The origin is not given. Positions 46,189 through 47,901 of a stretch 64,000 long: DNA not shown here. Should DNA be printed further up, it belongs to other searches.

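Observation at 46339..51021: Unusual four-gene sulfur / methyl / ATPase operon next to a Fur-family regulator and a ZIP transporter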

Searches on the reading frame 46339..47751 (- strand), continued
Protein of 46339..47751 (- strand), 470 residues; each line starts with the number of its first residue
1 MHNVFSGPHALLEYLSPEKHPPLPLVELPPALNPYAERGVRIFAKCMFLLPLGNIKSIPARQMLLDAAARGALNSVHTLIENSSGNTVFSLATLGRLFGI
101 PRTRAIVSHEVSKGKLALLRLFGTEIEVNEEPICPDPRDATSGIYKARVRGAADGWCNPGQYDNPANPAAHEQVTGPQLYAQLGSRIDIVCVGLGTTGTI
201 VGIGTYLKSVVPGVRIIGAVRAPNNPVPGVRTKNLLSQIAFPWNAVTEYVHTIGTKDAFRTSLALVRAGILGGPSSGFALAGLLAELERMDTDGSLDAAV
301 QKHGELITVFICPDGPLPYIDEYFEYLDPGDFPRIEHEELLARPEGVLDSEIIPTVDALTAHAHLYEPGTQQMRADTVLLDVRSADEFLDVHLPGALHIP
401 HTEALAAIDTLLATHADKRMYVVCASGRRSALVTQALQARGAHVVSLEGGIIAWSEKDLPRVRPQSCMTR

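Call 80: search_protein_families(library=pfam, proteins=[P0264, P0265, P0267, P0268, P0272, P0277, P0296, P0299, P0325, P0376], max_evalue=0.0001)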
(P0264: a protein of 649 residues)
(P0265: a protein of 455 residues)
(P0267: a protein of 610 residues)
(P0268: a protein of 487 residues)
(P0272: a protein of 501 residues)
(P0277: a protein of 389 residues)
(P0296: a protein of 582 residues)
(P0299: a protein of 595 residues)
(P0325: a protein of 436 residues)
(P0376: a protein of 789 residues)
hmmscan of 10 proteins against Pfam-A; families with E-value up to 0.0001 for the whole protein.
P0264 (649 aa): 1 family
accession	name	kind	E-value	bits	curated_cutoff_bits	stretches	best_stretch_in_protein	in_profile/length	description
PF02195.25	ParB_N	-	4.9e-05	23.7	26.3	0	201-280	6-86/95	ParB N-terminal domain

P0265 (455 aa): 0 families

P0267 (610 aa): 0 families

P0268 (487 aa): 0 families

P0272 (501 aa): 0 families

P0277 (389 aa): 1 family
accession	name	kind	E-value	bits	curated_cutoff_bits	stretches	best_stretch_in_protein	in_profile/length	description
PF00175.26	NAD_binding_1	-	1e-15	58.7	22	1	243-349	2-108/109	Oxidoreductase NAD-binding domain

P0296 (582 aa): 2 families
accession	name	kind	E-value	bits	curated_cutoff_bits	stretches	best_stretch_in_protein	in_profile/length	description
PF00291.31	PALP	-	3.6e-50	171.4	35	1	282-552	4-294/295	Pyridoxal-phosphate dependent enzyme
PF02195.25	ParB_N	-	6e-06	26.7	26.3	1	5-78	9-84/95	ParB N-terminal domain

P0299 (595 aa): 1 family
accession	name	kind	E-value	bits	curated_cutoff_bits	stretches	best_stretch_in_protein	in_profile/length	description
PF02195.25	ParB_N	-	1.5e-06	28.6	26.3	1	473-536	19-83/95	ParB N-terminal domain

P0325 (436 aa): 1 family
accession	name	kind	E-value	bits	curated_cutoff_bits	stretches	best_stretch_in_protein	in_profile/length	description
PF00291.31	PALP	-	2.3e-74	250.8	35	1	146-424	2-295/295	Pyridoxal-phosphate dependent enzyme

P0376 (789 aa): 0 families

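Call 81: search_protein_families(library=padloc, proteins=[P0001, P0004, P0006, P0008], max_evalue=0.01)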
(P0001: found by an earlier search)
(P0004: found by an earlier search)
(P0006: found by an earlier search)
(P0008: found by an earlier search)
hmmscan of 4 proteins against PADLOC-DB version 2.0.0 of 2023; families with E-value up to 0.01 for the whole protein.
P0001 (470 aa): 0 families

P0004 (244 aa): 1 family
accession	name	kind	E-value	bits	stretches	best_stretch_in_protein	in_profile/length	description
PDLC04134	mad2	-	1.7e-08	31.7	1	27-132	278-383/492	mads_2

P0006 (125 aa): 0 families

P0008 (310 aa): 0 families

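Call 82: find_encoding_contigs(protein=P0011, flank=5000, max_places=2)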
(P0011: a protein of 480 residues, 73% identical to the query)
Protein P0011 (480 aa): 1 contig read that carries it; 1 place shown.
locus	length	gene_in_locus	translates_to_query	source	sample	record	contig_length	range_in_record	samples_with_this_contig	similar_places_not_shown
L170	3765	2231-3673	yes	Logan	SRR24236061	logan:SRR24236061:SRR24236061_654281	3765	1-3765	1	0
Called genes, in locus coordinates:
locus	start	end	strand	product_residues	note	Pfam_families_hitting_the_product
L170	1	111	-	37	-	?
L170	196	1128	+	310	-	PF01656:CbiA, PF10609:ParA (weak)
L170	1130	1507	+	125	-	-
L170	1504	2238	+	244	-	PF13489:Methyltransf_23, PF13847:Methyltransf_31 (weak), PF08241:Methyltransf_11, PF08242:Methyltransf_12, PF13649:Methyltransf_25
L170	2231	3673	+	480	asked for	PF00291:PALP, PF00581:Rhodanese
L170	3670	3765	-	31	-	?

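Call 83: find_encoding_contigs(protein=P0133, flank=5000, max_places=2)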
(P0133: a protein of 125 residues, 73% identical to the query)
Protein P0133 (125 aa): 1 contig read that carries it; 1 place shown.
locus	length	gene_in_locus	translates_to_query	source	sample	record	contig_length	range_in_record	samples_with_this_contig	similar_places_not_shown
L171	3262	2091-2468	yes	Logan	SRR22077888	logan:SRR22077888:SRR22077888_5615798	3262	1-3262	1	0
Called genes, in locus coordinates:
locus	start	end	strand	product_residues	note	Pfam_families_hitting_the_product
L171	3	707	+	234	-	?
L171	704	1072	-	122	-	PF01475:FUR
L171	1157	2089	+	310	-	PF01656:CbiA, PF10609:ParA (faint)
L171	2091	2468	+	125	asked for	-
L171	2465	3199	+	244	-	PF13489:Methyltransf_23, PF13847:Methyltransf_31, PF08241:Methyltransf_11, PF08242:Methyltransf_12, PF13649:Methyltransf_25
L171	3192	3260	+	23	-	?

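Call 85: search_protein_families(library=pfam, proteins=[L093:1-1245:+, L093:1233-2543:+, L093:2530-3723:+, L095:6445-7086:+, L103:353-1165:+, L147:1643-2884:-, P0266, P0347, P0352, P0328], max_evalue=0.0001)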
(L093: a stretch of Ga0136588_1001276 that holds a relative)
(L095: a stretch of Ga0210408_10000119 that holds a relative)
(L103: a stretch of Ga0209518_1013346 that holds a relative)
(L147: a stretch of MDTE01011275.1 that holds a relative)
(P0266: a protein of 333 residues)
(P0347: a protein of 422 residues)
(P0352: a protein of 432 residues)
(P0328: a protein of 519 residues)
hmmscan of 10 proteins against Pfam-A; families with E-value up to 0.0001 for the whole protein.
L093:1-1245:+ (415 aa): 1 family
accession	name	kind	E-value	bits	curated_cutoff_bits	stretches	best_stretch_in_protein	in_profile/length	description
PF02784.22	Orn_Arg_deC_N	-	2.4e-21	76.6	23.4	1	3-189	20-217/247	Pyridoxal-dependent decarboxylase, pyridoxal binding domain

L093:1233-2543:+ (437 aa): 2 families
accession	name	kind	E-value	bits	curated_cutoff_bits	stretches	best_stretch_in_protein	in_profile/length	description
PF00291.31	PALP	-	2.7e-46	158.7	35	1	9-297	1-295/295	Pyridoxal-phosphate dependent enzyme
PF00581.25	Rhodanese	-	1.7e-09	38.5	22.2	1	337-428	3-102/102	Rhodanese-like domain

L093:2530-3723:+ (398 aa): 1 family
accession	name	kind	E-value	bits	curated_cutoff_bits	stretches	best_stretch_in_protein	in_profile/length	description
PF00266.25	Aminotran_5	-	1.7e-77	261.4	21.5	1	25-389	1-371/371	Aminotransferase class-V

L095:6445-7086:+ (214 aa): 1 family
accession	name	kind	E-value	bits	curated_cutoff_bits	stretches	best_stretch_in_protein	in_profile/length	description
PF01507.26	PAPS_reduct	-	5.7e-38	131.1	22.5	1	28-181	2-173/175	Phosphoadenosine phosphosulfate reductase domain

L103:353-1165:+ (271 aa): 1 family
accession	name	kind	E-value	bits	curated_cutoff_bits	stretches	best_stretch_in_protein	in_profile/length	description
PF01678.24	DAP_epimerase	-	8.1e-56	187.7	34.7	2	13-131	1-120/121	Diaminopimelate epimerase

L147:1643-2884:- (414 aa): 3 families
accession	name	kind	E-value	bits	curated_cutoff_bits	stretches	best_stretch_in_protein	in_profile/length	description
PF00266.25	Aminotran_5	-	4.7e-55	187.5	21.5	1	26-405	1-371/371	Aminotransferase class-V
PF01053.26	Cys_Met_Meta_PP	-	6.8e-07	28.6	27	1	105-237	84-209/381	Cys/Met metabolism PLP-dependent enzyme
PF01041.23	DegT_DnrJ_EryC1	-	4.9e-05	23.1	19.8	1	107-231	59-174/360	DegT/DnrJ/EryC1/StrS aminotransferase family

P0266 (333 aa): 1 family
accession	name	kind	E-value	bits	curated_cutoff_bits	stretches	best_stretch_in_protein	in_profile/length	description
PF02195.25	ParB_N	-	8.6e-05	23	26.3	0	11-39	52-80/95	ParB N-terminal domain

P0347 (422 aa): 3 families
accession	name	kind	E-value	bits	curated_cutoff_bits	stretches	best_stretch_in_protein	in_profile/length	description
PF00483.29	NTP_transferase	-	3e-20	73.3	21.2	1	7-215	2-184/245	Nucleotidyl transferase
PF12804.13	NTP_transf_3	-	5.5e-08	33.6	27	1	7-134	1-99/160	MobA-like NTP transferase domain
PF02195.25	ParB_N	-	6.7e-05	23.3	26.3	0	296-367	10-83/95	ParB N-terminal domain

P0352 (432 aa): 1 family
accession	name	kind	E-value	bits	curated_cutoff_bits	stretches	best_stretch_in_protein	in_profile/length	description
PF00483.29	NTP_transferase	-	2.5e-18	67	21.2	1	7-262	2-233/245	Nucleotidyl transferase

P0328 (519 aa): 1 family
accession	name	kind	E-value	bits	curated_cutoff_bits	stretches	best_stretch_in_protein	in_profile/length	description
PF00266.25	Aminotran_5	-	2.2e-59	201.8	21.5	1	19-383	1-369/371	Aminotransferase class-V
